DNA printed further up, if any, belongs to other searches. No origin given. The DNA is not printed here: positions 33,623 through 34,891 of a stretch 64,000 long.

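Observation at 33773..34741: Nuclear gene with a TatA/TatB-like N-terminus (TM helix - FxP hinge - amphipathic helix)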

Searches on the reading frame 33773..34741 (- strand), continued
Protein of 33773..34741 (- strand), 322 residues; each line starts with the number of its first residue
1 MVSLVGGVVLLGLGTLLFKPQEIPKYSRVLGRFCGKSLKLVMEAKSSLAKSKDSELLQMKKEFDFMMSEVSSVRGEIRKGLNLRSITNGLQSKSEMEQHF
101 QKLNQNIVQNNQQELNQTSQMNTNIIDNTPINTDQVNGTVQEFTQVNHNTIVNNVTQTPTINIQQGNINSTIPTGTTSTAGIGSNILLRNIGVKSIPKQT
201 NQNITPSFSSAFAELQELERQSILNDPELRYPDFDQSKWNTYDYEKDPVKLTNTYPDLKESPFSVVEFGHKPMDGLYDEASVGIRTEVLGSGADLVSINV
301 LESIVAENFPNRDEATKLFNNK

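Call 33: search_protein_families(library=pfam, proteins=[P0009, P0010, P0011, P0012, P0013, P0015, P0017, P0038, P0025, P0036], max_evalue=1)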
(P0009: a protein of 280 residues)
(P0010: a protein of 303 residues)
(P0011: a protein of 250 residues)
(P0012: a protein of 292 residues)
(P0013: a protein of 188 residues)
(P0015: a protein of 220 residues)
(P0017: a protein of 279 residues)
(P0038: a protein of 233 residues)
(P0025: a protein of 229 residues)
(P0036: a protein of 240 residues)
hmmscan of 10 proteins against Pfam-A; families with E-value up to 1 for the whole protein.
P0009 (280 aa): 2 families
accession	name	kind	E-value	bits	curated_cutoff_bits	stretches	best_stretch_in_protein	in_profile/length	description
PF23379.1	DUF7096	-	0.052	13.8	27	1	106-212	27-125/208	Domain of unknown function (DUF7096)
PF05079.17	DUF680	-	0.078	14.1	24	1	106-145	9-44/60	Protein of unknown function (DUF680)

P0010 (303 aa): 0 families

P0011 (250 aa): 1 family
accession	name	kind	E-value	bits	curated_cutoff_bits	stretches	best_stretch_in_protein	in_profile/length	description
PF02416.21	TatA_B_E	-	0.022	14.4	21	1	6-30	7-31/53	mttA/Hcf106 family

P0012 (292 aa): 4 families
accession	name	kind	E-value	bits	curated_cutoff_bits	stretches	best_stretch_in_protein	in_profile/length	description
PF23633.1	PH_GEF_YEL1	-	0.039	14.5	25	1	167-228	21-81/186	Guanine-nucleotide exchange factor YEL1 PH domain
PF16453.11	IQ_SEC7_PH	-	0.11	12.8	27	0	156-197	74-116/135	PH domain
PF11233.13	DUF3035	-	0.26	12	23.2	1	119-222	38-137/141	Protein of unknown function (DUF3035)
PF02416.21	TatA_B_E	-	0.27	11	21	1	6-31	6-31/53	mttA/Hcf106 family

P0013 (188 aa): 4 families
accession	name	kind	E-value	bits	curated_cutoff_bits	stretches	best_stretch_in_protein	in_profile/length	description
PF07464.16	ApoLp-III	-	0.0047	17.5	36.3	1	47-115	40-107/146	Apolipophorin-III precursor (apoLp-III)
PF20878.2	REST_helical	-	0.13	13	27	1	43-79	22-58/65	Helical region in REST corepressor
PF12280.13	BSMAP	-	0.18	12.3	25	1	29-115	79-165/197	Brain specific membrane anchored protein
PF16556.11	IL17R_fnIII_D1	-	0.67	10.1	26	1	36-73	57-93/154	Interleukin-17 receptor, fibronectin-III-like domain 1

P0015 (220 aa): 0 families

P0017 (279 aa): 2 families
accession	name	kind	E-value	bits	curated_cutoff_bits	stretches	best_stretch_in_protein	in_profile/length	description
PF02416.21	TatA_B_E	-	0.01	15.5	21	1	55-83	2-30/53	mttA/Hcf106 family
PF14807.11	AP4E_app_platf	-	0.054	14.2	27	1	187-230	10-53/100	Adaptin AP4 complex epsilon appendage platform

P0038 (233 aa): 1 family
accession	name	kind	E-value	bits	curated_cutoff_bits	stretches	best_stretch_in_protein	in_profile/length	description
PF02416.21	TatA_B_E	-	8.2e-05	22.2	21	1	5-35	1-31/53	mttA/Hcf106 family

P0025 (229 aa): 1 family
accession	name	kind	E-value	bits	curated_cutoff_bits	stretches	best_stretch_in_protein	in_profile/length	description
PF02416.21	TatA_B_E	-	0.045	13.4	21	1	5-40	1-32/53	mttA/Hcf106 family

P0036 (240 aa): 3 families
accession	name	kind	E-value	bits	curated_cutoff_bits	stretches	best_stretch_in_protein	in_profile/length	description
PF02416.21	TatA_B_E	-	0.0026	17.4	21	1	5-35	2-32/53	mttA/Hcf106 family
PF02895.20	H-kinase_dim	-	0.11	13.4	23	1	46-84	24-65/68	Signal transducing histidine kinase, homodimeric domain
PF23067.1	MG280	-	0.24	11.3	27.4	1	44-149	64-149/259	Uncharacterised protein MG280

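Call 34: find_homologous_proteins(query=P0038, max_evalue=0.001)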
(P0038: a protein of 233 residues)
Query P0038 (233 aa): 4 proteins with E <= 0.001 among 1087 candidates.
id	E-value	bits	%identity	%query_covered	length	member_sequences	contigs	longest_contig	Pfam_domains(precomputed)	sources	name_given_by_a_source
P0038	6.0e-143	491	100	100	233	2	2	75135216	PF02416.22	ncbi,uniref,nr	ncbi:hypothetical protein O6H91_07G024000 [Diphasiastrum complanatum]|uniref:Uncharacterized protein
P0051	5.2e-48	181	42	96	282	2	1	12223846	PF02416.22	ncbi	ncbi:unnamed protein product [Calypogeia fissa]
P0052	1.1e-43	167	39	98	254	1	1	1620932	PF02416.22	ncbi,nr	ncbi:hypothetical protein Mapa_009371 [Marchantia paleacea]|nr:hypothetical protein Mapa_009371 [Mar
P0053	1.7e-40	157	42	97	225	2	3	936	PF02416.22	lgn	-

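Call 39: list_cluster_members(proteins=[P0010, P0013, P0015, P0021, P0022, P0029, P0030, P0033, P0037, P0039])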
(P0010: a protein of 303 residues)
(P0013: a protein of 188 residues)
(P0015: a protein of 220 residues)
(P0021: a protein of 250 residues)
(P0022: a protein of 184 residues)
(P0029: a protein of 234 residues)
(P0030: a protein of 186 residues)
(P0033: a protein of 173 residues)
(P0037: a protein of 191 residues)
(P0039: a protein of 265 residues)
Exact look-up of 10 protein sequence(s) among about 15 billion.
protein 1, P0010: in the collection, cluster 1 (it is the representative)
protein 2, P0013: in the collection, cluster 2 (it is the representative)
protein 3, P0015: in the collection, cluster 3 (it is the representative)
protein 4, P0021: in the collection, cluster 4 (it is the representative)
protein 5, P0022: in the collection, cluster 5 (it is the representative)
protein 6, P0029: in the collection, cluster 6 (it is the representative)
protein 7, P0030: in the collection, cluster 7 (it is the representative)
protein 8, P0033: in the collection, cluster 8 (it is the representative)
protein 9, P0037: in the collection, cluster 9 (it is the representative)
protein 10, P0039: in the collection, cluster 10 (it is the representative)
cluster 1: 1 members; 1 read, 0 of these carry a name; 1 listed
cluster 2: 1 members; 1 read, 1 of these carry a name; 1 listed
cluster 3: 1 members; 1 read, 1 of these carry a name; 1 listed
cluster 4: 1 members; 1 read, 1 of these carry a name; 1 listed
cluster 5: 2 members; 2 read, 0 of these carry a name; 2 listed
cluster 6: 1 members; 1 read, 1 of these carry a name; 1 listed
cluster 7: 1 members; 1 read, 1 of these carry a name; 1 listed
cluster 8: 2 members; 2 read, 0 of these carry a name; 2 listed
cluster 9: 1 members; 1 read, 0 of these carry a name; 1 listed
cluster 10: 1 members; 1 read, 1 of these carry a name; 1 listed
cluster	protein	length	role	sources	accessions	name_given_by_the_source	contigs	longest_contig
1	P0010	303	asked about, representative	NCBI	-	-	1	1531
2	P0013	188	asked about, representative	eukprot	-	gene1208-11298_t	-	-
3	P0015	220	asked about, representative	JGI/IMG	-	hypothetical protein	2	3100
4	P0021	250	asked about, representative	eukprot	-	c7452_g1_i3.p1 GENE.c7452_g1_i3~~c7452_g1_i3.p1 ORF type:complete len:251 (+),score=49.76 ...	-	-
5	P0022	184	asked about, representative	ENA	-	-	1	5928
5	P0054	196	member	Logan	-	-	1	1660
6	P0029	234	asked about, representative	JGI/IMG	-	Sec-independent protein translocase protein TatA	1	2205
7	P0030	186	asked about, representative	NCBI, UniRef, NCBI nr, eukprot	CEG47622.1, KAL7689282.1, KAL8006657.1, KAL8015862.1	uncharacterized protein PHALS_04772 [Plasmopara halstedii] | Uncharacterized protein n=1 Tax=Plasmopara halstedii TaxID=4781 RepID=A0A0P1B2J1_PLAHL | XP_024583991.1 hypothetical protein PHALS_04772 [Plasmopara halstedii]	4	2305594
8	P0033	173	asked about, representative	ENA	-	-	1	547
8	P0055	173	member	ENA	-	-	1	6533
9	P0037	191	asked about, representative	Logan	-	-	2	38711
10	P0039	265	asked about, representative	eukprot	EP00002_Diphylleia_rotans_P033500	TRINITY_DN7132_c0_g2_i1.p1 TRINITY_DN7132_c0_g2~~TRINITY_DN7132_c0_g2_i1.p1 ORF ...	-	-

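Call 41: find_homologous_proteins(query=A3, max_evalue=0.001)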
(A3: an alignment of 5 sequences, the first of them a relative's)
Query A3 (5 sequences) (233 aa, profile of the alignment): 20 proteins with E <= 0.001 among 8000 candidates.
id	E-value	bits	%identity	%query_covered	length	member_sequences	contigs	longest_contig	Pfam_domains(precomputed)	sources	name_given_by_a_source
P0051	1.2e-106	374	42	96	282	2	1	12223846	PF02416.22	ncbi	ncbi:unnamed protein product [Calypogeia fissa]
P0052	5.3e-106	372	39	98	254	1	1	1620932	PF02416.22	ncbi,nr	ncbi:hypothetical protein Mapa_009371 [Marchantia paleacea]|nr:hypothetical protein Mapa_009371 [Mar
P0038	2.2e-100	354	100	100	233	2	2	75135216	PF02416.22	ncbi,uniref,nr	ncbi:hypothetical protein O6H91_07G024000 [Diphasiastrum complanatum]|uniref:Uncharacterized protein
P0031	7.6e-98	345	33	95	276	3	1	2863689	-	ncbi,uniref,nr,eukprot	ncbi:uncharacterized protein LOC9646278 isoform X3 [Selaginella moellendorffii]|uniref:uncharacteriz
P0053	2.4e-92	327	42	97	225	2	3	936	PF02416.22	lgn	-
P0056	1.0e-70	256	39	97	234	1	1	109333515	-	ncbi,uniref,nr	ncbi:uncharacterized protein LOC107001756 isoform X2 [Solanum pennellii]|uniref:Uncharacterized prot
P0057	3.7e-70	255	37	97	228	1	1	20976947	-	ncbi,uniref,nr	ncbi:sec-independent protein translocase protein TatB-like [Quillaja saponaria]|uniref:Sec-independe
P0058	5.5e-70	254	38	97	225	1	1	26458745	-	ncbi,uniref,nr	ncbi:sec-independent protein translocase protein TatB-like [Quillaja saponaria]|uniref:Sec-independe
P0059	1.2e-69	253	38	99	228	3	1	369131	-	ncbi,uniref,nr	ncbi:hypothetical protein PanWU01x14_299190 [Parasponia andersonii]|uniref:Sec-independent protein t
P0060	1.6e-69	252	37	96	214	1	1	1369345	-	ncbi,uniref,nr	ncbi:uncharacterized protein LOC114290709 [Camellia sinensis]|uniref:uncharacterized protein LOC1142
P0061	1.2e-68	250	34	97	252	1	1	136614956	-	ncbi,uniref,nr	ncbi:sec-independent protein translocase protein TatB [Heracleum sosnowskyi]|uniref:Sec-independent 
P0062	2.3e-67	245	38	99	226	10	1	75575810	-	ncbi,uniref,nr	ncbi:uncharacterized protein LOC115725287 [Cannabis sativa]|uniref:uncharacterized protein LOC115725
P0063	4.1e-67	245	36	97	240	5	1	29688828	-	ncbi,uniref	ncbi:unnamed protein product [Citrullus colocynthis]|uniref:Sec-independent protein translocase prot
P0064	9.1e-67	243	39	95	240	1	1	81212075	-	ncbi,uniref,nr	ncbi:sec-independent protein translocase protein TatB [Benincasa hispida]|uniref:sec-independent pro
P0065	3.5e-65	238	37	95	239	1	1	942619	-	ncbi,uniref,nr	ncbi:uncharacterized protein LOC111471495 [Cucurbita maxima]|uniref:Uncharacterized protein LOC11147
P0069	1.2e-59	220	35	96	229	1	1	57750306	PF02416.22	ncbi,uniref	ncbi:hypothetical protein Sjap_008218 [Stephania japonica]|uniref:Uncharacterized protein n=1 Tax=St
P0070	1.4e-59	220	36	96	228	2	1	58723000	PF02416.22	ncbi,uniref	ncbi:hypothetical protein Scep_012048 [Stephania cephalantha]|uniref:Uncharacterized protein n=1 Tax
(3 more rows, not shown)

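Call 54: find_encoding_contigs(protein=P0004, flank=4000, max_places=2)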
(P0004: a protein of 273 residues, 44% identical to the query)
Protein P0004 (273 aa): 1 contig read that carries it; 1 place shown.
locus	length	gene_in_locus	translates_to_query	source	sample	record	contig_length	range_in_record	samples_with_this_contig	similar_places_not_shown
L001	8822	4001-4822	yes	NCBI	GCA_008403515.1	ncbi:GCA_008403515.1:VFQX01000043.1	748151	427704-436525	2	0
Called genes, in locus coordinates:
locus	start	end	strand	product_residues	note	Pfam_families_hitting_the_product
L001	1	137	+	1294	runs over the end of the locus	PF25390:WD40_RLD, PF00415:RCC1, PF13540:RCC1_2, PF25384:Alsin_RLD (weak)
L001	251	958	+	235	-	-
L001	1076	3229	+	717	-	-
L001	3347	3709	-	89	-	PF11559:ADIP (weak)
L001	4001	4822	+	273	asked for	-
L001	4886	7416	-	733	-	PF00012:HSP70, PF06723:MreB_Mbl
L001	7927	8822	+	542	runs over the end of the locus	PF03969:AFG1_ATPase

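Call 55: find_encoding_contigs(protein=P0001, flank=4000, max_places=2)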
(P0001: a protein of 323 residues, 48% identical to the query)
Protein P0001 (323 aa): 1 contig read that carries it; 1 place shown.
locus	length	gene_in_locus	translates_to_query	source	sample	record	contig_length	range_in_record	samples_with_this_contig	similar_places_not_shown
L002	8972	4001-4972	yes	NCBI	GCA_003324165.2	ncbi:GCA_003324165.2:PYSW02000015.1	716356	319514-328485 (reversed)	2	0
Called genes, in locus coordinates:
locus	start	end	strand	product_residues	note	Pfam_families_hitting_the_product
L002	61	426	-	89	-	PF11559:ADIP (weak)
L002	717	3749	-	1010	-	-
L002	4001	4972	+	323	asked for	-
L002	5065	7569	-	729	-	PF00012:HSP70, PF06723:MreB_Mbl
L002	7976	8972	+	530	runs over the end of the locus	PF03969:AFG1_ATPase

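Call 63: predict_structure(alignment_id=A2)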
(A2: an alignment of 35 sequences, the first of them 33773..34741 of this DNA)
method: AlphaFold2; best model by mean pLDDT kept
length: 322 residues; sequences in the alignment: 35
mean_pLDDT: 64.5   pTM: 0.27
mean pLDDT of the five models: 64.5, 63.5, 63.1, 63.0, 59.2
residues with pLDDT >= 90: 19; 70-90: 110; 50-70: 102; < 50: 91
segments of 3 or more residues with pLDDT < 50: 104-106, 108-110, 112-116, 120-125, 127-143, 145-175, 177-179, 184-190
pLDDT, mean of each block of 10 residues (from residue 1): 80 85 89 92 84 80 86 74 52 51 48 49 46 45 42 40 40 46 46 50 65 86 87 70 62 68 62 61 57 80 79 65 53
secondary structure, 60 per line:
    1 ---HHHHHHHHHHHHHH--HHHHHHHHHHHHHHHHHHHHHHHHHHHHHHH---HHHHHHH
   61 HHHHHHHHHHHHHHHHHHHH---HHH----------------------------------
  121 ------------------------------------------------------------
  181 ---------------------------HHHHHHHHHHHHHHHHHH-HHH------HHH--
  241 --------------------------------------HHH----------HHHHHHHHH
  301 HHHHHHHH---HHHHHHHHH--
elements in order: H4-17 H20-50 H54-80 H208-225 H292-308 H312-320

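Call 66: fold_search(model_id=the predicted structure, library=pdb)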
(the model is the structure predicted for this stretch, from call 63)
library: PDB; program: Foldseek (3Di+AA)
matches with E <= 10: 0; with E <= 0.001: 0
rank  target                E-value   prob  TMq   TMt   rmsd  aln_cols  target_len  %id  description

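Call 71: search_protein_families(library=ncbifam, alignment_id=A2, max_evalue=1)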
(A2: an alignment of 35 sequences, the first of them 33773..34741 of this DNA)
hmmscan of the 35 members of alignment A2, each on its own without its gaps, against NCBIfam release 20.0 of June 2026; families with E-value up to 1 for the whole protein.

A. member 1, window:33773-34741:- (322 aa): 1 family
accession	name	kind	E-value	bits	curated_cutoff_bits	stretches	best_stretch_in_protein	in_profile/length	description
NF038330.1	adhesin_SclA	exception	0.18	11.4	400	1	81-179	43-130/405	LPXTG-anchored collagen-like adhesin Scl1/SclA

B. families by the number of members that match (of 35 scanned): 32 families (the first 25 are shown)
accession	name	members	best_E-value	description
TIGR01410.1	tatB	28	9.3e-15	Sec-independent protein translocase protein TatB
NF002377.0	PRK01371.1-4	14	2.8e-08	sec-independent translocase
NF011429.0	PRK14857.1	14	2.1e-06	TatA/E family twin arginine-targeting protein translocase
NF002376.0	PRK01371.1-3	13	6.6e-07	Sec-independent protein translocase protein TatB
NF011430.0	PRK14861.1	10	9.5e-07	twin arginine translocase protein A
NF047941.1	TatB_Rickett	9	0.00075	Sec-independent protein translocase subunit TatB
TIGR01411.1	tatAE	8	1e-05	twin-arginine translocase TatA/TatE family subunit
NF003400.0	PRK04654.1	7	9.2e-07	sec-independent translocase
NF001212.0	PRK00182.1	6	4.8e-06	Sec-independent protein translocase subunit TatB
NF046118.1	T4SS_BAB2_0123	6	0.021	BAB2_0123 family type IV secretion system effector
NF001854.0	PRK00575.1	5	0.011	Sec-independent protein translocase subunit TatA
NF002375.0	PRK01371.1-2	3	0.00053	sec-independent translocase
TIGR00593.1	pola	2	3.5e-05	DNA polymerase I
NF002374.0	PRK01371.1-1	2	0.034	sec-independent translocase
NF038330.1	adhesin_SclA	2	0.18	LPXTG-anchored collagen-like adhesin Scl1/SclA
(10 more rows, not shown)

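Call 72: search_protein_families(library=ncbifam, proteins=[P0001, P0002, P0003, P0008, L001:3878-4822:+, P0009, P0010, P0013, P0012], max_evalue=10)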
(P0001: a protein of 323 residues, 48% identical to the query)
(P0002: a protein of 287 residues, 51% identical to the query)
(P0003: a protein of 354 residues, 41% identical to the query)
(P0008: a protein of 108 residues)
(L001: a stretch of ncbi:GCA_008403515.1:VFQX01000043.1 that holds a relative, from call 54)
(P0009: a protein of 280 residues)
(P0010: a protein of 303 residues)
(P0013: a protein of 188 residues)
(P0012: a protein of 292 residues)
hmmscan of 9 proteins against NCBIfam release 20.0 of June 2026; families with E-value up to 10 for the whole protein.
P0001 (323 aa): 2 families
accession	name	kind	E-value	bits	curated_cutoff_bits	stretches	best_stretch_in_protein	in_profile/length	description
TIGR00593.1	pola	equivalog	3.5e-05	22.4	600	1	36-255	206-422/890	DNA polymerase I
TIGR01410.1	tatB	equivalog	0.00092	19.7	56.5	1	8-58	8-59/80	Sec-independent protein translocase protein TatB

P0002 (287 aa): 1 family
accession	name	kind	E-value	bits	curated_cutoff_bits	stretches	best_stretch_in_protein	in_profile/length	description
TIGR01410.1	tatB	equivalog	0.045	14.3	56.5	1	10-57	10-58/80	Sec-independent protein translocase protein TatB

P0003 (354 aa): 1 family
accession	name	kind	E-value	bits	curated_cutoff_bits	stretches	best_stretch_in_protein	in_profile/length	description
TIGR01410.1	tatB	equivalog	0.017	15.7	56.5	1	8-61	11-62/80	Sec-independent protein translocase protein TatB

P0008 (108 aa): 1 family
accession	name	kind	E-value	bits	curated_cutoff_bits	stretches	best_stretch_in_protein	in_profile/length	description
TIGR01410.1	tatB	equivalog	0.02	15.4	56.5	1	9-51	10-52/80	Sec-independent protein translocase protein TatB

L001:3878-4822:+ (314 aa): 3 families
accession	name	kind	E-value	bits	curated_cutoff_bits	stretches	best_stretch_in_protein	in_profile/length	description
TIGR00593.1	pola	equivalog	0.0014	17.1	600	1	36-242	206-421/890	DNA polymerase I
TIGR01410.1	tatB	equivalog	0.0052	17.3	56.5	1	8-59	8-60/80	Sec-independent protein translocase protein TatB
NF046118.1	T4SS_BAB2_0123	subfamily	0.046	14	100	1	55-120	76-142/145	BAB2_0123 family type IV secretion system effector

P0009 (280 aa): 3 families
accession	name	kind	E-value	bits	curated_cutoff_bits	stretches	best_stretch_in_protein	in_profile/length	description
TIGR01410.1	tatB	equivalog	0.00027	21.4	56.5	1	7-56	11-59/80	Sec-independent protein translocase protein TatB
NF002376.0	PRK01371.1-3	equivalog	0.057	13.7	181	1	5-31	11-37/179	Sec-independent protein translocase protein TatB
NF003400.0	PRK04654.1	equivalog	3.9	7.3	211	1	8-35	13-40/214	sec-independent translocase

P0010 (303 aa): 5 families
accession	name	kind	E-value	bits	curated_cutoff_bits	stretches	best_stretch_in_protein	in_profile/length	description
TIGR01410.1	tatB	equivalog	0.0055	17.2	56.5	1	12-52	15-55/80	Sec-independent protein translocase protein TatB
NF002377.0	PRK01371.1-4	equivalog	0.12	12.7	96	1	6-37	10-41/119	sec-independent translocase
NF002376.0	PRK01371.1-3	equivalog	0.29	11.4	181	1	6-32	11-37/179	Sec-independent protein translocase protein TatB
TIGR00918.1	2A060602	subfamily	0.58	7.7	1120.4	1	162-246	583-676/1145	transmembrane receptor Patched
NF003400.0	PRK04654.1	equivalog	1.2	9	211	1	7-35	10-39/214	sec-independent translocase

P0013 (188 aa): 3 families
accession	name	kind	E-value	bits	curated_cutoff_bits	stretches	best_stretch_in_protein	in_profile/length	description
NF050013.1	HpsJ_like_A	equivalog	0.026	14.1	140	1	7-117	79-186/217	HpsJ-like protein, cyanoexosortase A-associated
NF046118.1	T4SS_BAB2_0123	subfamily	0.23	11.7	100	1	56-109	77-130/145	BAB2_0123 family type IV secretion system effector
NF038330.1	adhesin_SclA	exception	0.64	9.6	400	1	36-117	33-116/405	LPXTG-anchored collagen-like adhesin Scl1/SclA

P0012 (292 aa): 10 families
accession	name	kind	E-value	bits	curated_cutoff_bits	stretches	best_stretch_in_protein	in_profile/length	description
TIGR01410.1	tatB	equivalog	5.2e-06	26.9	56.5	1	7-75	9-76/80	Sec-independent protein translocase protein TatB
NF041456.1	surv_prot_CiaI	equivalog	0.064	13.1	290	1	128-206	100-177/186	intracellular survival protein CiaI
NF005423.0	PRK07003.1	equivalog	0.089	11.1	1260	1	86-208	362-486/831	DNA polymerase III subunit gamma/tau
NF010180.0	PRK13659.1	equivalog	0.19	11.9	129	1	148-205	16-72/114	DUF1283 family protein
NF002377.0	PRK01371.1-4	equivalog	0.26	11.7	96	1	7-43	10-46/119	sec-independent translocase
NF011429.0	PRK14857.1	equivalog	0.92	10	77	1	7-39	12-40/91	TatA/E family twin arginine-targeting protein translocase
NF001854.0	PRK00575.1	equivalog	1.1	10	72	1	6-31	9-34/94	Sec-independent protein translocase subunit TatA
NF011430.0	PRK14861.1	subfamily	1.2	8.6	62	1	6-31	10-35/61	twin arginine translocase protein A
NF003400.0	PRK04654.1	equivalog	1.7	8.4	211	0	8-75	11-76/214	sec-independent translocase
NF010449.0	PRK13875.1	subfamily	3.1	6.8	442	1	86-202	296-415/443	conjugal transfer protein TrbL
